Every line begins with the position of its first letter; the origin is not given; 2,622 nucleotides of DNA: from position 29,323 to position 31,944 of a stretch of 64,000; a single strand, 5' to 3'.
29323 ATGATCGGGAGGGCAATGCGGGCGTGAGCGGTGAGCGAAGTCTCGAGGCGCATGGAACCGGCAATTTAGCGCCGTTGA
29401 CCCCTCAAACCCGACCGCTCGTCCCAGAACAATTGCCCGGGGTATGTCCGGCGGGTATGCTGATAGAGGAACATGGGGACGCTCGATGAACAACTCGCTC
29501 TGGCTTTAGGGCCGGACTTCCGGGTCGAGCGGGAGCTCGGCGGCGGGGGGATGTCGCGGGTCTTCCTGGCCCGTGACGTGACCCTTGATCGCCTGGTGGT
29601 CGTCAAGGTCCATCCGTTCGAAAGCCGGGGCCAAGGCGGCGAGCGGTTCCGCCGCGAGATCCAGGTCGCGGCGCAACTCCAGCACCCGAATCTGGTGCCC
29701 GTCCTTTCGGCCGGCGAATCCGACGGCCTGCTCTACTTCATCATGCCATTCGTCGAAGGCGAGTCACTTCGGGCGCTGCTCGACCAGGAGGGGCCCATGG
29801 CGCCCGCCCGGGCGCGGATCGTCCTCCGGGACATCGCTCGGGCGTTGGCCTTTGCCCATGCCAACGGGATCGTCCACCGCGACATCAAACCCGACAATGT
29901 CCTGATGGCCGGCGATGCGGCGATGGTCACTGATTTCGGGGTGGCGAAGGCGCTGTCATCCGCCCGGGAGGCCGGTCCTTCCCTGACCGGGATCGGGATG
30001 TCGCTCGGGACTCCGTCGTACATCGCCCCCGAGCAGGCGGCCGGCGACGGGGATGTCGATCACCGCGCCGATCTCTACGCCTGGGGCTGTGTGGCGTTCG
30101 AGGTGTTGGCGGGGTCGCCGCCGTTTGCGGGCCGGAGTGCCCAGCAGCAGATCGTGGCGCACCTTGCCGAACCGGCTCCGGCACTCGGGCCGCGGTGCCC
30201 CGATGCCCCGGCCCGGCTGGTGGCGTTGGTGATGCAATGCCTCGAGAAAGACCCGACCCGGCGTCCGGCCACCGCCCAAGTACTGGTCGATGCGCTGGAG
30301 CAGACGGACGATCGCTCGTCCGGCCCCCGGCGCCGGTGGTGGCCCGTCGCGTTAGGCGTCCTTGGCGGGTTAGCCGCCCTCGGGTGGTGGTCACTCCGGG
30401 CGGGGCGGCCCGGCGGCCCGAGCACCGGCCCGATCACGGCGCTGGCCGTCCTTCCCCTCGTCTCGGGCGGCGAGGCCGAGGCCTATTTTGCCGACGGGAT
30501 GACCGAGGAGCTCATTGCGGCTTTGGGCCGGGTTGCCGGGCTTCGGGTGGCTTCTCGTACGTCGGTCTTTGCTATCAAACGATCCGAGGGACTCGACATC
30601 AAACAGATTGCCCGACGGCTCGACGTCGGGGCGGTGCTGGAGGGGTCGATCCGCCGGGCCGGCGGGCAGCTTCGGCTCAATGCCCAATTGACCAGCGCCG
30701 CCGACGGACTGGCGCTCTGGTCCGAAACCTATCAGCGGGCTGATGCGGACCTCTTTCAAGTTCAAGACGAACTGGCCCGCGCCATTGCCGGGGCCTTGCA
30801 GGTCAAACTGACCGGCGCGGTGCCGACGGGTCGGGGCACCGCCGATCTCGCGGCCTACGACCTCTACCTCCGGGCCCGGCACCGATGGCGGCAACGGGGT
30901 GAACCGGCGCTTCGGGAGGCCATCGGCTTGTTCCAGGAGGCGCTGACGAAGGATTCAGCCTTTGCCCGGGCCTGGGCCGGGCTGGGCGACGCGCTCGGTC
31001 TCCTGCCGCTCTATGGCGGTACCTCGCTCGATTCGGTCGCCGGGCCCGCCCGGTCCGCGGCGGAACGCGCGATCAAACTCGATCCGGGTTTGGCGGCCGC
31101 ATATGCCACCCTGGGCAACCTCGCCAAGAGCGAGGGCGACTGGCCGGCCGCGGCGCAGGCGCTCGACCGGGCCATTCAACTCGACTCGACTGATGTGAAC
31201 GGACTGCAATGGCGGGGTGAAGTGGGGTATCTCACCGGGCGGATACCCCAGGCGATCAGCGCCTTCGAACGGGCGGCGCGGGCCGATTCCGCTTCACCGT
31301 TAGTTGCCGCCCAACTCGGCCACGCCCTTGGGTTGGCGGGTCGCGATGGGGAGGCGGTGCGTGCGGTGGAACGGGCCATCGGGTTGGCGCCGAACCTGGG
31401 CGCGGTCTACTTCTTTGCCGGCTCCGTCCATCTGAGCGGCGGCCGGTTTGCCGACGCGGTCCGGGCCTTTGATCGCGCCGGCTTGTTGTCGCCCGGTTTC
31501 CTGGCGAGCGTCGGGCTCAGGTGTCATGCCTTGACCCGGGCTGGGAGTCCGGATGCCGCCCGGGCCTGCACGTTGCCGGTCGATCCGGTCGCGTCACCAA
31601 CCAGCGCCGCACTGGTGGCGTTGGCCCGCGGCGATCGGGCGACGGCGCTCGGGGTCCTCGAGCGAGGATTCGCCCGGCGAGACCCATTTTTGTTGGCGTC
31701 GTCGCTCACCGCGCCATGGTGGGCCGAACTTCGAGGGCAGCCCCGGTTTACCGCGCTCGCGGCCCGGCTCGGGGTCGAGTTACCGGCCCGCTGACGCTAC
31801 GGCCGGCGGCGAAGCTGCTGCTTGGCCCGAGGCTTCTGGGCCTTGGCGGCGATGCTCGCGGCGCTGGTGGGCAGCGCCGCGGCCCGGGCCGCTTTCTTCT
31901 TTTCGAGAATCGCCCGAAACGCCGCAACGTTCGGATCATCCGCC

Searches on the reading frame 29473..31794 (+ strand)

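Call 83: search_protein_families(library=pfam, proteins=[window:29473-31794:+], max_evalue=0.00001)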
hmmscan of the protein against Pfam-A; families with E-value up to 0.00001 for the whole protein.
window:29473-31794:+ (773 aa): 12 families
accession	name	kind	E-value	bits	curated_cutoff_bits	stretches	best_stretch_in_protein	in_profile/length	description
PF00069.31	Pkinase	-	4e-48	164.5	31.7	1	17-271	2-258/263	Protein kinase domain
PF07714.23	PK_Tyr_Ser-Thr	-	1.4e-29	103.6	23.1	1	18-270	3-254/258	Protein tyrosine and serine/threonine kinase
PF07719.23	TPR_2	-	2.5e-13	49.5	27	0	541-573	1-33/34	Tetratricopeptide repeat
PF13414.12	TPR_11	-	1.2e-12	47.8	26.8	0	548-588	1-41/42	TPR repeat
PF14559.12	TPR_19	-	2.5e-10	41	25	0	526-571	10-55/68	Tetratricopeptide repeat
PF00515.34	TPR_1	-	1.2e-09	38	27.8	0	541-573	1-33/34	Tetratricopeptide repeat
PF13431.12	TPR_17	-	2.1e-07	31.1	24.4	0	530-560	2-32/34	Tetratricopeptide repeat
PF13432.12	TPR_16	-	3e-07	31.2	32.7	0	547-609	3-65/65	Tetratricopeptide repeat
PF13181.12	TPR_8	-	8.2e-07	29.1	25.7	0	614-641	6-33/34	Tetratricopeptide repeat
PF01636.29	APH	-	1.4e-06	28.6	23.2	0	21-129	4-108/239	Phosphotransferase enzyme family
PF13371.12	TPR_9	-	2e-06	28.1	35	0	547-609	1-63/73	Tetratricopeptide repeat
PF13428.12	TPR_14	-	4.3e-06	27.3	23.5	0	542-580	2-40/44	Tetratricopeptide repeat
